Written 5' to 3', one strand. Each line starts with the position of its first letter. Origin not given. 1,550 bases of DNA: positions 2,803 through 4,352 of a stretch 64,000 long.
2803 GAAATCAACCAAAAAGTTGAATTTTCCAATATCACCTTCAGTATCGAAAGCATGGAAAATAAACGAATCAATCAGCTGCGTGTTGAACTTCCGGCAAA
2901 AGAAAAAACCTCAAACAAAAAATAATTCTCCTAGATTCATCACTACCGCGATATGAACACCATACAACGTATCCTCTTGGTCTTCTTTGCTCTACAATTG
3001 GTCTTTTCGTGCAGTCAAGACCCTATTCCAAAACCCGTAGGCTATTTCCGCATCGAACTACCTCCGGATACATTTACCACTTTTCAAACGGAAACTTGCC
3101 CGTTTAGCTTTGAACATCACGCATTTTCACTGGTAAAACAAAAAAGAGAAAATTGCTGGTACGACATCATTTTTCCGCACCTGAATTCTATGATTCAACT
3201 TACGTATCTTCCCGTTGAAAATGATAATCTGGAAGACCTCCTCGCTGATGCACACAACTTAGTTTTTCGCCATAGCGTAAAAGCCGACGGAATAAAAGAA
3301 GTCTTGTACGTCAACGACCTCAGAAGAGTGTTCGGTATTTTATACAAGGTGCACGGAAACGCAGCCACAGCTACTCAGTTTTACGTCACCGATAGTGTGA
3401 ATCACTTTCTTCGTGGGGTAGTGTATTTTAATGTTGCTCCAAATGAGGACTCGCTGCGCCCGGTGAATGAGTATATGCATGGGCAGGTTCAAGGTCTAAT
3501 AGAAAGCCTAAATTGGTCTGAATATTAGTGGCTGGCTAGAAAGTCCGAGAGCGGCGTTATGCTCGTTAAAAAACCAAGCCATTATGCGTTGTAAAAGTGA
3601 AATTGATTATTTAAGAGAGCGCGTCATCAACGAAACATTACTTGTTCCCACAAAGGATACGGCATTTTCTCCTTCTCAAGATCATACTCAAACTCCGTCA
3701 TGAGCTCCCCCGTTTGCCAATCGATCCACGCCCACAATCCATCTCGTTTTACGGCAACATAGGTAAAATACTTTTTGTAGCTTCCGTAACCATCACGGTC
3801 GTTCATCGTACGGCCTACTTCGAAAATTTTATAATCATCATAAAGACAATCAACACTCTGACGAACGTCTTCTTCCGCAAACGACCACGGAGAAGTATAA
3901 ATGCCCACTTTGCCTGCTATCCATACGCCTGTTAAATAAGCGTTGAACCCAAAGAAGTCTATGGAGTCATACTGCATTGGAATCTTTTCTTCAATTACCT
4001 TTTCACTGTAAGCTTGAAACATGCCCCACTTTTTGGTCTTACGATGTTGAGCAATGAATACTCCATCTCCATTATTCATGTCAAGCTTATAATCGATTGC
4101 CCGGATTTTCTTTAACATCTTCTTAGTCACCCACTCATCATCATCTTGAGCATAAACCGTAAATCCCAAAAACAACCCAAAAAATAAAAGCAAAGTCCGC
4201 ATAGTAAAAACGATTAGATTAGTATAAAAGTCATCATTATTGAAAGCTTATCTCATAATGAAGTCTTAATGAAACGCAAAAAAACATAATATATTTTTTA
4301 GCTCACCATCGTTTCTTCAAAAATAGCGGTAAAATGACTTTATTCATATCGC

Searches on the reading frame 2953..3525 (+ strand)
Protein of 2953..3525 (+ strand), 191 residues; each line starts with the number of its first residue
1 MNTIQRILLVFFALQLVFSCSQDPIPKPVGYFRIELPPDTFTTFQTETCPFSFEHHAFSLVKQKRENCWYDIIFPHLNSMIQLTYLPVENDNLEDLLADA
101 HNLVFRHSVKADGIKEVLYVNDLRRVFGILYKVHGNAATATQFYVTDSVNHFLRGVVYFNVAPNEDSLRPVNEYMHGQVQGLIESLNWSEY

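Call 9: find_encoding_contigs(protein=window:2953-3525:+, flank=10000, max_places=10)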
Protein window:2953-3525:+ (191 aa): 4 contigs read that carry it; 4 places shown.
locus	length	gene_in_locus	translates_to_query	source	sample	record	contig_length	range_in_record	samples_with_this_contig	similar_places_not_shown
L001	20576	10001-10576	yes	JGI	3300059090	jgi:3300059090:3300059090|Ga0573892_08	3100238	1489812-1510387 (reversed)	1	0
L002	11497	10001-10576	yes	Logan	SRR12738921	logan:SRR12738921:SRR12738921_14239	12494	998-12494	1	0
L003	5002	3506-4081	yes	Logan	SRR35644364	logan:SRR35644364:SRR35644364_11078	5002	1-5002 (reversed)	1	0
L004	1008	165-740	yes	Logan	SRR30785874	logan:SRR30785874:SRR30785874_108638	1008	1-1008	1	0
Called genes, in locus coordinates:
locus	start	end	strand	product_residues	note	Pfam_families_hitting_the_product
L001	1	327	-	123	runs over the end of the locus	-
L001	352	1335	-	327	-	PF18962:Por_Secre_tail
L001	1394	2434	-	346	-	PF02912:Phe_tRNA-synt_N, PF01409:tRNA-synt_2d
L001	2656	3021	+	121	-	-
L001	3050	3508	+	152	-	-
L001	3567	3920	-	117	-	-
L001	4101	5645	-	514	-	PF10150:RNase_E_G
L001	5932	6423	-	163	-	PF13432:TPR_16 (faint), PF13174:TPR_6 (faint), PF07719:TPR_2 (faint), PF13428:TPR_14 (faint), PF14559:TPR_19 (weak), PF13176:TPR_7 (faint), PF13424:TPR_12 (weak)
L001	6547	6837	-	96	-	PF00216:Bac_DNA_binding, PF18291:HU-HIG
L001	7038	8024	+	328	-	PF00730:HhH-GPD, PF00633:HHH (faint), PF14815:NUDIX_4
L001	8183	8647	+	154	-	PF00436:SSB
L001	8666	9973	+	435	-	PF01595:CNNM, PF00571:CBS, PF03471:CorC_HlyC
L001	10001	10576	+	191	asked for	PF25593:GldD_lipo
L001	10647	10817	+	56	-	-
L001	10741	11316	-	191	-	-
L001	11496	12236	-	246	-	PF16266:DUF4919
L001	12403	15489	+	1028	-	PF00515:TPR_1 (faint), PF07719:TPR_2 (faint), PF10602:RPN7 (faint), PF13174:TPR_6 (faint), PF13424:TPR_12 (faint), PF13428:TPR_14 (faint), PF21545:T7SS_EccA1_N (faint), PF13432:TPR_16 (faint), +5 more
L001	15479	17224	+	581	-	-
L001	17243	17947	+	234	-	PF00005:ABC_tran, PF13304:AAA_21 (weak)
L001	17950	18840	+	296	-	PF00535:Glycos_transf_2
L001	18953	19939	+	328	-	PF01820:Dala_Dala_lig_N, PF02786:CPSase_L_D2 (weak), PF07478:Dala_Dala_lig_C, PF13535:ATP-grasp_4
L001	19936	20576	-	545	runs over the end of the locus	PF07244:POTRA (faint), PF01103:Omp85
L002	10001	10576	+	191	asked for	PF25593:GldD_lipo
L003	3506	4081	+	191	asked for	PF25593:GldD_lipo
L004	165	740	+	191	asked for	PF25593:GldD_lipo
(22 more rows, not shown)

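Call 22: find_homologous_proteins(query=L001:7038-8021:+, max_evalue=1e-40)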
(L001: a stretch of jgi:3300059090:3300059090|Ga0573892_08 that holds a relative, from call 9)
Query L001:7038-8021:+ (328 aa): 6604 proteins with E <= 1e-40 among 8000 candidates; the best 120 are listed.
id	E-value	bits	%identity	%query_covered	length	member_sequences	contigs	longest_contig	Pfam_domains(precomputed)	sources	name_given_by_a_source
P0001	3.2e-223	758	100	100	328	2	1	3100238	PF00730.32,PF00633.30,PF14815.13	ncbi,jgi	jgi:A/G-specific adenine glycosylase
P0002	1.7e-155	536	68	100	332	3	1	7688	PF00730.32,PF00633.30,PF14815.13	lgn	-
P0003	7.0e-137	475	63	99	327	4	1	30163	PF00730.32,PF14815.13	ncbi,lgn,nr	ncbi:MAG: A/G-specific adenine glycosylase [Flavobacteriales bacterium]|nr:MAG: A/G-specific adenine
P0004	4.7e-135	469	61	99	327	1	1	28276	PF00730.32,PF14815.13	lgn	-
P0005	2.6e-121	423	57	100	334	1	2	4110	PF00730.32,PF00633.30,PF14815.13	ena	-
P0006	9.8e-116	405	54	100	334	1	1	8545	PF00730.32,PF00633.30,PF14815.13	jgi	jgi:A/G-specific adenine glycosylase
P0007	2.2e-113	397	52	100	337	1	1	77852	PF00730.32,PF00633.30,PF14815.13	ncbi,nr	ncbi:MAG: A/G-specific adenine glycosylase [Cryomorphaceae bacterium]|nr:A/G-specific adenine glycos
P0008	4.2e-111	390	52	100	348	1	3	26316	PF00730.32,PF00633.30,PF14815.13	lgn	-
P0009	6.5e-111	389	51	100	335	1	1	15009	PF00730.32,PF00633.30,PF14815.13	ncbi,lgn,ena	-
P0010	5.3e-110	386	50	100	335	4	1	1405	PF00730.32,PF00633.30,PF14815.13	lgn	-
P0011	7.6e-110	386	52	100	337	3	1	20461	PF00730.32,PF00633.30,PF14815.13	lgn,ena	-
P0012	1.1e-108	382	52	100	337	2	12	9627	PF00730.32,PF00633.30,PF14815.13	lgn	-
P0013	4.6e-107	377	51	100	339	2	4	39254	PF00730.32,PF00633.30,PF14815.13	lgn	-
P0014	1.3e-80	290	43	98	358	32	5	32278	PF00730.32,PF00633.30,PF14815.13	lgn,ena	-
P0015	1.2e-79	286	45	89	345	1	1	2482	PF00730.32,PF00633.30,PF14815.13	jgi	jgi:A/G-specific adenine glycosylase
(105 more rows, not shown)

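Call 24: find_encoding_contigs(protein=P0002, flank=6000, max_places=2)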
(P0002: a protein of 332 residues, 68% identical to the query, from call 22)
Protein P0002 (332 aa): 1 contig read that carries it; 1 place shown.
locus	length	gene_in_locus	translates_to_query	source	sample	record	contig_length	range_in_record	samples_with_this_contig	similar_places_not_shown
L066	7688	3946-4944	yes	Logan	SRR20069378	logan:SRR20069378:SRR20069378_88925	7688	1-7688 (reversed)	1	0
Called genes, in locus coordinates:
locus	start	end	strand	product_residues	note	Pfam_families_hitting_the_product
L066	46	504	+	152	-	-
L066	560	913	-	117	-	-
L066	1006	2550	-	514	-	PF10150:RNase_E_G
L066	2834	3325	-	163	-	PF13432:TPR_16 (faint), PF13174:TPR_6 (faint), PF07719:TPR_2 (faint), PF13428:TPR_14 (faint), PF14559:TPR_19 (weak), PF13176:TPR_7 (faint), PF13424:TPR_12 (weak)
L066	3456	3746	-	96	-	PF00216:Bac_DNA_binding, PF18291:HU-HIG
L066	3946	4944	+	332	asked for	PF00730:HhH-GPD, PF00633:HHH (faint), PF14815:NUDIX_4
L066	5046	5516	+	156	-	PF00436:SSB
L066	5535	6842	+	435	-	PF01595:CNNM, PF00571:CBS (weak), PF03471:CorC_HlyC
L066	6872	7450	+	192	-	PF25593:GldD_lipo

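Call 25: find_encoding_contigs(protein=P0003, flank=10000, max_places=2)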
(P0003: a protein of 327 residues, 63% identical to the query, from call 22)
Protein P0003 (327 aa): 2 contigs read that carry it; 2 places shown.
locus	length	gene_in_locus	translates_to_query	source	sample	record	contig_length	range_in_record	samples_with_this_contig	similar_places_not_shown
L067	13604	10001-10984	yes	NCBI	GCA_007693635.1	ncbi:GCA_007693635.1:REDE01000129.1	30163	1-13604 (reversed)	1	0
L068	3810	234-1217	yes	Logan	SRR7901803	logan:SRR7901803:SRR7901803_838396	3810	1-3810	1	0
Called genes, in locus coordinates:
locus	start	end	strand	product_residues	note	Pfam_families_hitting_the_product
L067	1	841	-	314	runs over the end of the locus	-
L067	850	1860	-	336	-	PF03150:CCP_MauG, PF00034:Cytochrom_C (faint)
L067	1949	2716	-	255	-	PF20243:MbnP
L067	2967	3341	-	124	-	-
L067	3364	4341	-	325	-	PF18962:Por_Secre_tail (faint)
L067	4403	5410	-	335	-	PF02912:Phe_tRNA-synt_N, PF01409:tRNA-synt_2d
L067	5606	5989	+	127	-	-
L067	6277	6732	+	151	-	-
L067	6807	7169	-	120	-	-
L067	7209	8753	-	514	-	PF10150:RNase_E_G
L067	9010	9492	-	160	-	PF14559:TPR_19 (faint), PF13428:TPR_14 (faint), PF13432:TPR_16 (faint), PF13424:TPR_12 (weak), PF07719:TPR_2 (faint), PF13176:TPR_7 (faint)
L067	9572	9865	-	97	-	PF00216:Bac_DNA_binding, PF18291:HU-HIG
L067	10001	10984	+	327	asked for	PF00730:HhH-GPD, PF14815:NUDIX_4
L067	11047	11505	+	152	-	PF00436:SSB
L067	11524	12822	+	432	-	PF01595:CNNM, PF00571:CBS, PF03471:CorC_HlyC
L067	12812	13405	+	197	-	PF25593:GldD_lipo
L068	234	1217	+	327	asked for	PF00730:HhH-GPD, PF14815:NUDIX_4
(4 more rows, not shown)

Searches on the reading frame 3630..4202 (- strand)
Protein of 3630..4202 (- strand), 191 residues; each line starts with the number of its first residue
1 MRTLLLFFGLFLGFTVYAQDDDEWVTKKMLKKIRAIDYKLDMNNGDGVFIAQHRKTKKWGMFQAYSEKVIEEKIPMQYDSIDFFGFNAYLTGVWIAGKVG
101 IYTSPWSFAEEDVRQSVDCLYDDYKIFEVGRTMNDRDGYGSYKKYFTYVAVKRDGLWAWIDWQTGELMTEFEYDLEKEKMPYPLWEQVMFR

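Call 58: search_protein_families(library=pfam, proteins=[window:3630-4202:-])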
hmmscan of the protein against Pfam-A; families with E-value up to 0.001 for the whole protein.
window:3630-4202:- (191 aa): 0 families

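Call 71: search_protein_families(library=ncbifam, proteins=[window:3630-4202:-], max_evalue=1)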
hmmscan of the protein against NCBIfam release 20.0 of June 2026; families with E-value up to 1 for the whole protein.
window:3630-4202:- (191 aa): 0 families
